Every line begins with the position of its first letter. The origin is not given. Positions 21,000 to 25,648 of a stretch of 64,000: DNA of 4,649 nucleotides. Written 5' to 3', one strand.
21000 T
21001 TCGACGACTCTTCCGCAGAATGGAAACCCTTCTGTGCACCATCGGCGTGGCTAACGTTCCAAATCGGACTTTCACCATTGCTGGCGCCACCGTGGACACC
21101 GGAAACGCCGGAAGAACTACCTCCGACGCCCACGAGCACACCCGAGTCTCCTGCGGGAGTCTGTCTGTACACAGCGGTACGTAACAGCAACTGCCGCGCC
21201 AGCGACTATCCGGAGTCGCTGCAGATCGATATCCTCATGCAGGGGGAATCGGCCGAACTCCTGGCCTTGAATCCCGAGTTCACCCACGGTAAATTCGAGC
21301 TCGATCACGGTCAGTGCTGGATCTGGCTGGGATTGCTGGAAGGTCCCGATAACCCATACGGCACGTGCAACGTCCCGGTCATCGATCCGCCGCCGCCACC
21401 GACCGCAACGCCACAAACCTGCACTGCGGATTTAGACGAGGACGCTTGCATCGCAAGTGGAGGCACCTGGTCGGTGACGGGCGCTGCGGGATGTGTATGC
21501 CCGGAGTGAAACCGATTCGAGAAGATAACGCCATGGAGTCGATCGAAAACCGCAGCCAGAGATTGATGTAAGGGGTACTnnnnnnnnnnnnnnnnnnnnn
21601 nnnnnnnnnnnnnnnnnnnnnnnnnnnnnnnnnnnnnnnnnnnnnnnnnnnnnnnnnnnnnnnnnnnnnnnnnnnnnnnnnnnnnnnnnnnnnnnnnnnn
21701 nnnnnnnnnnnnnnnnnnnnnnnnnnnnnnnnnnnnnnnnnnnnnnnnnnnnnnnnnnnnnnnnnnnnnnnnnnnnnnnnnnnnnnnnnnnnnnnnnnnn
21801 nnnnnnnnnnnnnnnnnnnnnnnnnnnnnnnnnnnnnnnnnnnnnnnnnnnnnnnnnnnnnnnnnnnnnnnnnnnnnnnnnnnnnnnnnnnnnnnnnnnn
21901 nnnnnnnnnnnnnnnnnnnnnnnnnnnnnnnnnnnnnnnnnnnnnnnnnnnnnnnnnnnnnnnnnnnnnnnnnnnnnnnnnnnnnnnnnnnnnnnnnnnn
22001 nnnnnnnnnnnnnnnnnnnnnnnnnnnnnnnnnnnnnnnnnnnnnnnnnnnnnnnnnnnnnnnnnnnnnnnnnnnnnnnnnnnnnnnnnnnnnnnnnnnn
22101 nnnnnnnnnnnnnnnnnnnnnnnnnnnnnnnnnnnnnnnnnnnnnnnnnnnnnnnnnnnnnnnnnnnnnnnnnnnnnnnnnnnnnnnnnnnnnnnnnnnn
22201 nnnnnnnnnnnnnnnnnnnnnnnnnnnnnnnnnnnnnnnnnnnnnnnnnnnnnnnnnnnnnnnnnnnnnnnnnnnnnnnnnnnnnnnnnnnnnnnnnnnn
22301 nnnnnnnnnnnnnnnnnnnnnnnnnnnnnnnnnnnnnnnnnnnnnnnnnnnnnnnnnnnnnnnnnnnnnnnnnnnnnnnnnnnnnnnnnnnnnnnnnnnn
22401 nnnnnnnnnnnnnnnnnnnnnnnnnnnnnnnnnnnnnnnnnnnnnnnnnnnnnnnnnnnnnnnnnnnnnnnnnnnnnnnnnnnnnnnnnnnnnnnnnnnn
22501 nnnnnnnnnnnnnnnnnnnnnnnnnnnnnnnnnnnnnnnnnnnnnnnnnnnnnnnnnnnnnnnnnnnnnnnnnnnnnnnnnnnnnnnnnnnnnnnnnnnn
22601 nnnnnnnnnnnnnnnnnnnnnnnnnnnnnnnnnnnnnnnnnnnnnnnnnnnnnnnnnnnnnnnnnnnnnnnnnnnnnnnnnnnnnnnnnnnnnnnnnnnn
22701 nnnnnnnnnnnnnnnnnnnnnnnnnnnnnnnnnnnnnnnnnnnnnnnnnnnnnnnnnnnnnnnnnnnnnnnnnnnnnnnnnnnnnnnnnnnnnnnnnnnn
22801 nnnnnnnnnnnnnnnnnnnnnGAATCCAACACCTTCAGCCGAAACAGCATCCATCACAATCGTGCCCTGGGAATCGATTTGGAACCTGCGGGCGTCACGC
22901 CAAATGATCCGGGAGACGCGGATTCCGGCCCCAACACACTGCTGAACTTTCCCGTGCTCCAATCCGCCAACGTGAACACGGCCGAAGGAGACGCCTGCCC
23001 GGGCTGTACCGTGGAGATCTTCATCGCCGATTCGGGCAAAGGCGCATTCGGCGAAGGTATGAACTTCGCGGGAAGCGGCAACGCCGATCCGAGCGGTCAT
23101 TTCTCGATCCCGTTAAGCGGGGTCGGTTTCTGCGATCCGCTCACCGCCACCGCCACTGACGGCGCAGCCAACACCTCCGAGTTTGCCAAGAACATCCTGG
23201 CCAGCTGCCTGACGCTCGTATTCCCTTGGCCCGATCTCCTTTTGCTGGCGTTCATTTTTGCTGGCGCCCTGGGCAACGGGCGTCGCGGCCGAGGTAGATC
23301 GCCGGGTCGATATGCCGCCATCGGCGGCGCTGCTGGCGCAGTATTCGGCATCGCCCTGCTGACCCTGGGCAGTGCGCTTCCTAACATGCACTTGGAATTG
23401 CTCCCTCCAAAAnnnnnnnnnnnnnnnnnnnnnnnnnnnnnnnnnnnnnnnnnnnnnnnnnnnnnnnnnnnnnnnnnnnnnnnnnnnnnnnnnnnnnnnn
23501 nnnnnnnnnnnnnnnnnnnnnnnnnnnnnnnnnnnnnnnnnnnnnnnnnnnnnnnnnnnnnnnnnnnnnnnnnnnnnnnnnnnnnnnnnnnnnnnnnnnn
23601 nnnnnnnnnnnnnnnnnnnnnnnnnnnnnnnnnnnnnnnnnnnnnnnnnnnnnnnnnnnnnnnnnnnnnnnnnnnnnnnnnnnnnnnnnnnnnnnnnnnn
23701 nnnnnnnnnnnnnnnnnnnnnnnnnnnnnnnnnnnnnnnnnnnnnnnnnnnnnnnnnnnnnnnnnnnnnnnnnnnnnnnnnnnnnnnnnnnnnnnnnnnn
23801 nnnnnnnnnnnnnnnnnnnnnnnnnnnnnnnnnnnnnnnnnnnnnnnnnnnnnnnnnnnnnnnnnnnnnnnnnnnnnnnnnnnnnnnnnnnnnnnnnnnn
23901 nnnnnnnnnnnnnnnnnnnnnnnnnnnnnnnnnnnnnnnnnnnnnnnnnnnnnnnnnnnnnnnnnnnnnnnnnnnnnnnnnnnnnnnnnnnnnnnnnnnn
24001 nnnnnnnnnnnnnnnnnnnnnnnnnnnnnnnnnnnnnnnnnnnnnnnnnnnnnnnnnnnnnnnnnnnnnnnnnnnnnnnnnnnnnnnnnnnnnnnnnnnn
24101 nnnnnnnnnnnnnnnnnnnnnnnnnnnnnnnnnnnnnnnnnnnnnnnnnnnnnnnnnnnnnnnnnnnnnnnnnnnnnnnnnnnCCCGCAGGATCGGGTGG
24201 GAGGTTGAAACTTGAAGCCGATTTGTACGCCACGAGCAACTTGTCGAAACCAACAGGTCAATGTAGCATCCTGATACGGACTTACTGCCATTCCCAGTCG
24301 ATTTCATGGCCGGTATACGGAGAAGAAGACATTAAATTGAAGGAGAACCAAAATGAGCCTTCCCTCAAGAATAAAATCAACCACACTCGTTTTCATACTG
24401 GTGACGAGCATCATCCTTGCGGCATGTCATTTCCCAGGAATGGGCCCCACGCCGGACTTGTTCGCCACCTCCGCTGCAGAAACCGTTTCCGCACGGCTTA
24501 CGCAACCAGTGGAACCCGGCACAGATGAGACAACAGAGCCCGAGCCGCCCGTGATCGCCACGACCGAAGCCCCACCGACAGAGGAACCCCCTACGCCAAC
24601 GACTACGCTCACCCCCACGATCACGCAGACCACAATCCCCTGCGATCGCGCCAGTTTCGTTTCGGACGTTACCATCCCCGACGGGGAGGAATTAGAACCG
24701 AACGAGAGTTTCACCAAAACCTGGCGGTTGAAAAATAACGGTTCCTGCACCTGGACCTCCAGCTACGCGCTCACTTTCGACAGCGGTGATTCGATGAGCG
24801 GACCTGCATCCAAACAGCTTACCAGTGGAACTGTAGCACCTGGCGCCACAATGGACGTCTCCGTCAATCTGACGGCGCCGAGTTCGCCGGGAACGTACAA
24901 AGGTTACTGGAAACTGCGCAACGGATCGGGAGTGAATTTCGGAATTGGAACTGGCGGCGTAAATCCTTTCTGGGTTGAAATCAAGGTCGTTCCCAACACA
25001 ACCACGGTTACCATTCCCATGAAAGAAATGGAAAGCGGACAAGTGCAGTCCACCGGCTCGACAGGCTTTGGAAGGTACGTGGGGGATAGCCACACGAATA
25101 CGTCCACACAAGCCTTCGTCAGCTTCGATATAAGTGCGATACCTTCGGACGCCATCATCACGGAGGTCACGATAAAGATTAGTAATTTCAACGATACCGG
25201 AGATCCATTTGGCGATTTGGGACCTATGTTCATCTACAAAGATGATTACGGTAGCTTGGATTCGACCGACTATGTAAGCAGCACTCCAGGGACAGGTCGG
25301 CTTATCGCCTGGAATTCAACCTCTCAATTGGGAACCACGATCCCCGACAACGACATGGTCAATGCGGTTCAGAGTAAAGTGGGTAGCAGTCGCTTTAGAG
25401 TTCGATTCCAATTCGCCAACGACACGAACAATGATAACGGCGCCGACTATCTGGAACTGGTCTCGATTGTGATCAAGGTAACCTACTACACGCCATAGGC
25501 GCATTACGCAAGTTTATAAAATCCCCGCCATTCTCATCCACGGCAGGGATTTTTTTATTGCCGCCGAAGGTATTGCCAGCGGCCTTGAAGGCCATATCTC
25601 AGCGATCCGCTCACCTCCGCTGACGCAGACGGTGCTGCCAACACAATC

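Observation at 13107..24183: Tandem array of four paralogous giant surface proteins with two ectodomains either side of a membrane hairpin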

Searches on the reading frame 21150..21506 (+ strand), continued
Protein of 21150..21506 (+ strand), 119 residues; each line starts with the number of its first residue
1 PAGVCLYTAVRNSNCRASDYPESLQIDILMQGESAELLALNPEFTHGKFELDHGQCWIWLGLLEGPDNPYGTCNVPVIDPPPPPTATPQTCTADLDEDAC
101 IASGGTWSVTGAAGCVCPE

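Call 58: fold_search(model_id=the predicted structure, library=pdb)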
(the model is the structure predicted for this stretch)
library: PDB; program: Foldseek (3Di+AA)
matches with E <= 10: 1082; with E <= 0.001: 0
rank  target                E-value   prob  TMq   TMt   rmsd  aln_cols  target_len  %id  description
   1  7pvs_B                2.0e-03  1.00  0.38  0.70   4.4        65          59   18  Crystal structure of the Abl SH3 domain V73E-A74S-S75R-G76T-D77E-G92N-Y93N-N94T-H95E mutant in presence of PEG 200 (released 2022-09-14)
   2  3egu                  2.6e-03  1.00  0.37  0.71   3.8        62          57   18  Crystal structure of the N114A mutant of ABL-SH3 domain (released 2009-09-15)
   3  4j9f_A                3.4e-03  1.00  0.37  0.64   4.4        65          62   17  Crystal structure of the Abl-SH3 domain complexed with the high affinity peptide P0 (released 2014-01-29)
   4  5np2_B                3.8e-03  1.00  0.38  0.67   4.2        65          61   17  Abl1 SH3 pTyr89/134 (released 2018-05-16)
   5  6biq_A                5.1e-03  1.00  0.45  0.21   1.5        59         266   12  Structure of NlpC2 from Trichomonas vaginalis (released 2018-11-07)
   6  2fo0                  5.1e-03  1.00  0.36  0.10   4.2        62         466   18  Organization of the SH3-SH2 Unit in Active and Inactive Forms of the c-Abl Tyrosine Kinase (released 2006-03-21)
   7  1ju5_C                5.1e-03  1.00  0.37  0.67   4.4        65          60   15  Ternary complex of an Crk SH2 domain, Crk-derived phophopeptide, and Abl SH3 domain by NMR spectroscopy (released 2002-11-06)
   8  3eg1_A                5.5e-03  1.00  0.36  0.68   4.2        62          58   18  Crystal structure of the N114Q mutant of ABL-SH3 domain complexed with a designed high-affinity peptide ligand: implic (released 2009-09-15)
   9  4j9h_A                5.8e-03  1.00  0.35  0.64   3.9        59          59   19  Crystal structure of the ABL-SH3 domain complexed with the designed high-affinity peptide ligand P7 at pH 8 (released 2014-01-29)
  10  4j9e_E                6.1e-03  1.00  0.36  0.68   4.3        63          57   21  Crystal structure of the N114A mutant of the Abl-SH3 domain complexed with the high affinity peptide P17 (released 2014-01-29)
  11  4j9d_E                6.1e-03  1.00  0.36  0.66   4.2        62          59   18  Crystal structure of the N114A mutant of the Abl-SH3 domain complexed with the high affinity peptide P0 (released 2014-01-29)
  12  4j9h_B                6.5e-03  1.00  0.35  0.67   3.9        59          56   19  Crystal structure of the ABL-SH3 domain complexed with the designed high-affinity peptide ligand P7 at pH 8 (released 2014-01-29)
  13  5np3_D                6.9e-03  1.00  0.38  0.67   4.3        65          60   17  Abl2 SH3 (released 2018-05-16)
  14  5np5_A                7.3e-03  1.00  0.38  0.68   4.5        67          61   16  Abl2 SH3 pTyr116/161 (released 2018-05-16)
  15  6biq_B                7.7e-03  1.00  0.45  0.21   1.5        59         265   12  Structure of NlpC2 from Trichomonas vaginalis (released 2018-11-07)
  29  4krt_A                1.2e-02  1.00  0.49  0.17   1.9        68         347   10  X-ray structure of endolysin from clostridium perfringens phage phiSM101 (released 2014-04-02)
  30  9ovi_A                1.3e-02  1.00  0.47  0.78   1.7        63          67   16  Crystal Structure of SH3-like_bac-type domain (79-145) of Conserved domain protein GBAA_2967 from Bacillus anthracis A (released 2025-06-11)
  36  6sqx_A                1.5e-02  1.00  0.44  0.13   7.2        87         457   15  Insights into a novel NlpC/P60 Endopeptidase from Photobacterium damselae subsp. piscicida (released 2020-09-30)
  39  2krs_MODEL_1_A        1.6e-02  1.00  0.46  0.72   1.7        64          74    8  Solution NMR structure of SH3 domain from CPF_0587 (fragment 415-479) from Clostridium perfringens. Northeast  (released 2010-01-26)
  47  6sqx_B                1.8e-02  1.00  0.44  0.13   7.2        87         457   15  Insights into a novel NlpC/P60 Endopeptidase from Photobacterium damselae subsp. piscicida (released 2020-09-30)
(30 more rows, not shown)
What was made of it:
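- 21162..21506 (+): W3 C-terminal head (SH3b-like 21162-21386, knot 21387-21506), behind a Pro/Thr linker (21069-21161). Foldseek gives an SH3 fold; the closest fits are bacterial SH3b domains at rmsd 1.5-1.9 A (call 58).
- On SH3b fold: Rmsd 1.5 A over 59 columns to 6biq, 1.9 A over 68 to 4krt, 1.7 A to 9ovi (target TM-score 0.78) and 1.7 A to 2krs (0.72) (call 58).
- Closest known: Bacterial SH3. Same: Same fold: rmsd 1.5-1.9 A to 6biq, 4krt, 9ovi and 2krs (call 58).
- It fits bacterial SH3b structures 6biq, 4krt, 9ovi and 2krs at rmsd 1.5-1.9 A, with target TM-scores of 0.72 (2krs) and 0.78 (9ovi) (call 58). The closest-fitting SH3b structures come from an endolysin and from NlpC/P60 hydrolases (call 58). 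The best Foldseek E-values are to peptide-binding Abl SH3 domains (call 58). The Abl matches have rmsd of about 4 A, against 1.5-1.9 A for SH3b domains (call 58).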

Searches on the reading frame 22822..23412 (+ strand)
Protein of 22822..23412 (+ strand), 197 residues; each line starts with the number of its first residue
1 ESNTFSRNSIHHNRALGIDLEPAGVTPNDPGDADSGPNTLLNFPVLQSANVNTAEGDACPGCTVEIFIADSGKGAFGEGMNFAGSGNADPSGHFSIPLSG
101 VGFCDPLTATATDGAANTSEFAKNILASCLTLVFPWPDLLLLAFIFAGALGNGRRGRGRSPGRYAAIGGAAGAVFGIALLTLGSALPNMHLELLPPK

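Call 66: find_homologous_proteins(query=window:22822-23412:+, max_evalue=0.001)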
Query window:22822-23412:+ (197 aa): 60 proteins with E <= 0.001 among 661 candidates.
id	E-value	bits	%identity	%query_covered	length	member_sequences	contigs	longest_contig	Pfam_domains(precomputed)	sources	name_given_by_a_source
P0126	6.2e-35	139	58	64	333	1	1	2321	PF17936.8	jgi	jgi:hypothetical protein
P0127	1.4e-34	137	52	65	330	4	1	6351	PF17936.8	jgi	-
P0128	1.2e-33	134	58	63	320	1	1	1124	PF13229.13,PF06050.20,PF05048.20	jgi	jgi:hypothetical protein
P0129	5.8e-33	132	56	63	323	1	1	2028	PF13229.13,PF05048.20,PF17936.8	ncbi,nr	ncbi:MAG: hypothetical protein M3R61_21165, partial [Chloroflexota bacterium]|nr:hypothetical protei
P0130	1.8e-32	131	53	65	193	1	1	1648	-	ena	-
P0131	3.8e-32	129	53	63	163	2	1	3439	PF17936.8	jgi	jgi:hypothetical protein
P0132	6.0e-30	122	52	64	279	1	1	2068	-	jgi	jgi:hypothetical protein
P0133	1.7e-29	121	48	69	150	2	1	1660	PF17936.8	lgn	-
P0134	4.0e-21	94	47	64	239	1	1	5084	PF13229.13,PF17936.8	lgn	-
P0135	7.5e-21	93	48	62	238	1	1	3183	PF17936.8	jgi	jgi:hypothetical protein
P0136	3.5e-19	87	48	61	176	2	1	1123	-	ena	-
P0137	1.9e-18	85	45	64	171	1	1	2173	PF17936.8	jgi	jgi:parallel beta-helix repeat protein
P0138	3.0e-18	84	49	61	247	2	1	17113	PF13229.13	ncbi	ncbi:MAG: right-handed parallel beta-helix repeat-containing protein [Actinomycetota bacterium]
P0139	3.0e-18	84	47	64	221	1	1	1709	PF13229.13,PF17936.8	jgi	-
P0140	1.0e-16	79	47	59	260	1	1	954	-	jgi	jgi:hypothetical protein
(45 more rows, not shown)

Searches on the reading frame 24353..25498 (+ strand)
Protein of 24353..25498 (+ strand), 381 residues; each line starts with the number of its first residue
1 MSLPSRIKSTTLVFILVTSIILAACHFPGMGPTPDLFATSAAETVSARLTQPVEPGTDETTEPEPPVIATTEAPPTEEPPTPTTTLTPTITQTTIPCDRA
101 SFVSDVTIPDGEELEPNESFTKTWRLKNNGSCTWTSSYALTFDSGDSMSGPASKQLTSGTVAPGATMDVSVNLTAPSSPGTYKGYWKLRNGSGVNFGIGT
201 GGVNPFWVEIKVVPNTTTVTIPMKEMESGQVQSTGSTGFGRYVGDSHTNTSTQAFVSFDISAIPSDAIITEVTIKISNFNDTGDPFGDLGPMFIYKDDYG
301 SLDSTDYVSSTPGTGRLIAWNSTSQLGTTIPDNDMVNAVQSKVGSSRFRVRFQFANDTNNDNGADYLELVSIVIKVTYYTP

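Call 7: search_protein_families(library=pfam, proteins=[window:24353-25498:+], max_evalue=0.01)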
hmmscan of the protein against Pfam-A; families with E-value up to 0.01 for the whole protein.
window:24353-25498:+ (381 aa): 1 family
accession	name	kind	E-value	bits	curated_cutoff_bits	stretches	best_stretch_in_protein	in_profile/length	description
PF16158.11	N_BRCA1_IG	-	6.6e-29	101.1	28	1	107-212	1-108/108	Ig-like domain from next to BRCA1 gene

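Call 44: search_protein_families(library=ncbifam, proteins=[window:24353-25498:+], max_evalue=0.01)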
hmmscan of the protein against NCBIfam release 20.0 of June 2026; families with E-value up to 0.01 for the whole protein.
window:24353-25498:+ (381 aa): 1 family
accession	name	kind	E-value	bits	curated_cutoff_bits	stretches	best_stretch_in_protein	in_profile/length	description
NF033679.1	DNRLRE_dom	domain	0.0013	18.9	34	1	239-282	14-61/164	DNRLRE domain-containing protein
